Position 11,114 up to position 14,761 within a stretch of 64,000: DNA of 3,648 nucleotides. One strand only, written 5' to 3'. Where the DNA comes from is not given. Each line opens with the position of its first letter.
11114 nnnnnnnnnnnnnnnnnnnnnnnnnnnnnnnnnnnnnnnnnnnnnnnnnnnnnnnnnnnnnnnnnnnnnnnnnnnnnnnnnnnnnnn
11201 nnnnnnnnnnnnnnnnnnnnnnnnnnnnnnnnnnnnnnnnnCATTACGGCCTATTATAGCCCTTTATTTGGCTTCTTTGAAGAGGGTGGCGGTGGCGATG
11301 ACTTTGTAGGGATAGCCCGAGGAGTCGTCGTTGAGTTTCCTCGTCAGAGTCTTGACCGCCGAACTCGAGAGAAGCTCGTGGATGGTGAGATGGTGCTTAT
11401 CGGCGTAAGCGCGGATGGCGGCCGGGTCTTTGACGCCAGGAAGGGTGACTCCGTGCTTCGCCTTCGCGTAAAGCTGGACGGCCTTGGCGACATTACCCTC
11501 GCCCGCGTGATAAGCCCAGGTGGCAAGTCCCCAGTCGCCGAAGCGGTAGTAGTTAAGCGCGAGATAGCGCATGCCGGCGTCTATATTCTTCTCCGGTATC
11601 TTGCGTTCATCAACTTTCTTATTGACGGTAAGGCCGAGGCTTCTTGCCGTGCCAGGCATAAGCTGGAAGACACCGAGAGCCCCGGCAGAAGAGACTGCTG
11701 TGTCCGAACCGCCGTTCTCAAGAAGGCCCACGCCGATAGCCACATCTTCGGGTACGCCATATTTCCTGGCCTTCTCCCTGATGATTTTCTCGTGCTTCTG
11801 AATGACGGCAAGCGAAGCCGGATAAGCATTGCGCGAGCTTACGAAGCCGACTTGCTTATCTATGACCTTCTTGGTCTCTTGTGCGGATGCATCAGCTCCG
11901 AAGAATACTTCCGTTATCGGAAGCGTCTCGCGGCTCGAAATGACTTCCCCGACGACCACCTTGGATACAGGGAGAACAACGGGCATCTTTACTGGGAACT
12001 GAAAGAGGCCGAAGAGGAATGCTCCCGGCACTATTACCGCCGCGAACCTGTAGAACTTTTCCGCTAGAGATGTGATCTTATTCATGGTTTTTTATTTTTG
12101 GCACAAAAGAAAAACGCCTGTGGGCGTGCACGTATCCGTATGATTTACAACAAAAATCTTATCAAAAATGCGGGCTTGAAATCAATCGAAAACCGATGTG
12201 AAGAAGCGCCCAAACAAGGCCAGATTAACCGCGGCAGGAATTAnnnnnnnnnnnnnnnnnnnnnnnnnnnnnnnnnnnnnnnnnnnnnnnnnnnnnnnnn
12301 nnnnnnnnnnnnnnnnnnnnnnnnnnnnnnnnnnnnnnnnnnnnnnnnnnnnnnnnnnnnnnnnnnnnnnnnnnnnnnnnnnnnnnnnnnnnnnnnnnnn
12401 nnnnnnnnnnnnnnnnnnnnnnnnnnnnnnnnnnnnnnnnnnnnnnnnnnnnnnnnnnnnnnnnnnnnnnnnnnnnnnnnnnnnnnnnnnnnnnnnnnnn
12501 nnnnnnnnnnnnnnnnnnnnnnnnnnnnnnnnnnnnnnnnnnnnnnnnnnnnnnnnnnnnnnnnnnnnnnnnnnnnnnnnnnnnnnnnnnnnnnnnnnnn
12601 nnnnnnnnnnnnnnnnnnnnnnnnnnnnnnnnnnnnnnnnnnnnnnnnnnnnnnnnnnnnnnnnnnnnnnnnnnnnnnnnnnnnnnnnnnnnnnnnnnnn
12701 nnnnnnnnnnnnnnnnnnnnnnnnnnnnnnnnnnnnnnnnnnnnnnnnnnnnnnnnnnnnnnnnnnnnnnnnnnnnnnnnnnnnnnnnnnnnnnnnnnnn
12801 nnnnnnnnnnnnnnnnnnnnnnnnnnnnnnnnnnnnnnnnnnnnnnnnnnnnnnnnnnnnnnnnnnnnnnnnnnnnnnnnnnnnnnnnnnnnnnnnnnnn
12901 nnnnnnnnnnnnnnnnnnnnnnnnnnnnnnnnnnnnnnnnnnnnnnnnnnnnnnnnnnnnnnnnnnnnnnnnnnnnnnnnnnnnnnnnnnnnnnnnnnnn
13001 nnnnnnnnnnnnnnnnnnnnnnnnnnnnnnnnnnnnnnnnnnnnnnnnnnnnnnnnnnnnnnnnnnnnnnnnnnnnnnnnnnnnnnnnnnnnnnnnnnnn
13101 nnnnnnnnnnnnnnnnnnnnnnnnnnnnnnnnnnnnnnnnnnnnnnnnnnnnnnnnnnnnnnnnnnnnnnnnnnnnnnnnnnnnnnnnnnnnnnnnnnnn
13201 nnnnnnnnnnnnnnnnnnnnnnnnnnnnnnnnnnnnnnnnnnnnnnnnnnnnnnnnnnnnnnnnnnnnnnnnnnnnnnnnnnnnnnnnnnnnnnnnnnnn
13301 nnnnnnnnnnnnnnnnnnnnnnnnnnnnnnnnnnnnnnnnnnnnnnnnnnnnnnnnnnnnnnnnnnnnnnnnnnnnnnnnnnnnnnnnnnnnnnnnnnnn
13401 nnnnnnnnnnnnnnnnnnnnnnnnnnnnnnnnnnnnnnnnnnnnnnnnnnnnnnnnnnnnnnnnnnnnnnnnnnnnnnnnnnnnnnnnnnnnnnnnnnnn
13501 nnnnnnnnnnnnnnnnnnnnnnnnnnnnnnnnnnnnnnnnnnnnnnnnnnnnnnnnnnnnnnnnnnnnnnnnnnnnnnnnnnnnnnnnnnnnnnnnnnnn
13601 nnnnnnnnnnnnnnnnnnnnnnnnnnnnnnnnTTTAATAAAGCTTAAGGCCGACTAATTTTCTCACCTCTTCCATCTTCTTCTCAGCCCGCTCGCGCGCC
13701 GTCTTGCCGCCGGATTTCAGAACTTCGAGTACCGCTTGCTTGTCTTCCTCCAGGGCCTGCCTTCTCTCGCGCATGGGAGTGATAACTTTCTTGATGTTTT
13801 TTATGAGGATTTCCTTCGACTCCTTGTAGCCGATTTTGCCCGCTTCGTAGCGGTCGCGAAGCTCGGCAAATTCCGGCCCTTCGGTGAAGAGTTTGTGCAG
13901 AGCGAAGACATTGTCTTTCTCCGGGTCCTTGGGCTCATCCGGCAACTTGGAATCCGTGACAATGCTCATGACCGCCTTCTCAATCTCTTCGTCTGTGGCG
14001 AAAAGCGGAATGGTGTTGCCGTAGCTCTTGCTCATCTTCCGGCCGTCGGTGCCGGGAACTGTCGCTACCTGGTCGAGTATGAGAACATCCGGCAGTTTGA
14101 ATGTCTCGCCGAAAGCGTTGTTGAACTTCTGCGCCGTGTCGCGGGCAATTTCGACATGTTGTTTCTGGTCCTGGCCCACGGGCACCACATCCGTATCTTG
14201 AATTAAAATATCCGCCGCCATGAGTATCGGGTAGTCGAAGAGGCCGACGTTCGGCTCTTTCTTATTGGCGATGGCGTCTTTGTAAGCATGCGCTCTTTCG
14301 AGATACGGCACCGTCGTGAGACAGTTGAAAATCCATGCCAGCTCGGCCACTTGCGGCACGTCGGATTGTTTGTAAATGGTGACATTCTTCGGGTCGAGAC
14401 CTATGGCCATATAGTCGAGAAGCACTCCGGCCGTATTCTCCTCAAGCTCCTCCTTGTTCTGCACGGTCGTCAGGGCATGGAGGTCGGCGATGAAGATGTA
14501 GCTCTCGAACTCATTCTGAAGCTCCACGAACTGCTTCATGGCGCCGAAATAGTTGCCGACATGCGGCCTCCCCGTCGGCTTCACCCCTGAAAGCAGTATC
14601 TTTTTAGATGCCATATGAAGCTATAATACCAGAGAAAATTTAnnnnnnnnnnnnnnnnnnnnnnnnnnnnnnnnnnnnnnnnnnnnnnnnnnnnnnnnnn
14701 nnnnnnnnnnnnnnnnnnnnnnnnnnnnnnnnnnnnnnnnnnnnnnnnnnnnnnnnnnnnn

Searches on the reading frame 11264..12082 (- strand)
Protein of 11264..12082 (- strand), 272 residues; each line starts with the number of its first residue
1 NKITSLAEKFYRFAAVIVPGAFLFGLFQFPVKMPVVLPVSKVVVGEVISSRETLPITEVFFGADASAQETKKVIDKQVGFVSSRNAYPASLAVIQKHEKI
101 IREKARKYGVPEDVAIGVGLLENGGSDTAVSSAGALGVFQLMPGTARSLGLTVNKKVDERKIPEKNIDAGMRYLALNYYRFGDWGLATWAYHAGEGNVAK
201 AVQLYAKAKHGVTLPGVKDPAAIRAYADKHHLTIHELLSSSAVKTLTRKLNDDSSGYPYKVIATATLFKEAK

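Call 63: search_protein_families(library=pfam, proteins=[window:11264-12082:-], max_evalue=0.0001)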
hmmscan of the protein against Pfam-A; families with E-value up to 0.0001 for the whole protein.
window:11264-12082:- (272 aa): 1 family
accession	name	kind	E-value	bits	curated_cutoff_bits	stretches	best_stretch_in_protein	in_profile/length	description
PF01464.25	SLT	-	2.6e-24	85.5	21.3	1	100-207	2-110/117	Transglycosylase SLT domain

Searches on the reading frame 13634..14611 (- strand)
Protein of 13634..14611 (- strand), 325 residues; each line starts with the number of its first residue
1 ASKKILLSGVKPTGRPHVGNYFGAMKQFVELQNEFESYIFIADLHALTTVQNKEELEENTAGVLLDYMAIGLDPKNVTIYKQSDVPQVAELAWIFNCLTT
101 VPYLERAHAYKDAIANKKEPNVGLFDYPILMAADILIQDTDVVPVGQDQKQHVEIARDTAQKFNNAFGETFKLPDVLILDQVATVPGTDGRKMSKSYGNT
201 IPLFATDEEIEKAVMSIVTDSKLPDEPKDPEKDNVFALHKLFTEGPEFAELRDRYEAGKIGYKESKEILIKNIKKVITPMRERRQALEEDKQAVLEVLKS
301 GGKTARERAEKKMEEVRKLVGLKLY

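Call 64: search_protein_families(library=pfam, proteins=[window:13634-14611:-], max_evalue=0.0001)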
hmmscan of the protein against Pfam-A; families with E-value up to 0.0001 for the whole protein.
window:13634-14611:- (325 aa): 1 family
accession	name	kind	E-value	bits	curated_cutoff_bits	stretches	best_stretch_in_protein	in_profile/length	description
PF00579.31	tRNA-synt_1b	-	3.1e-60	204.4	21.1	1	5-276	7-290/292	tRNA synthetases class I (W and Y)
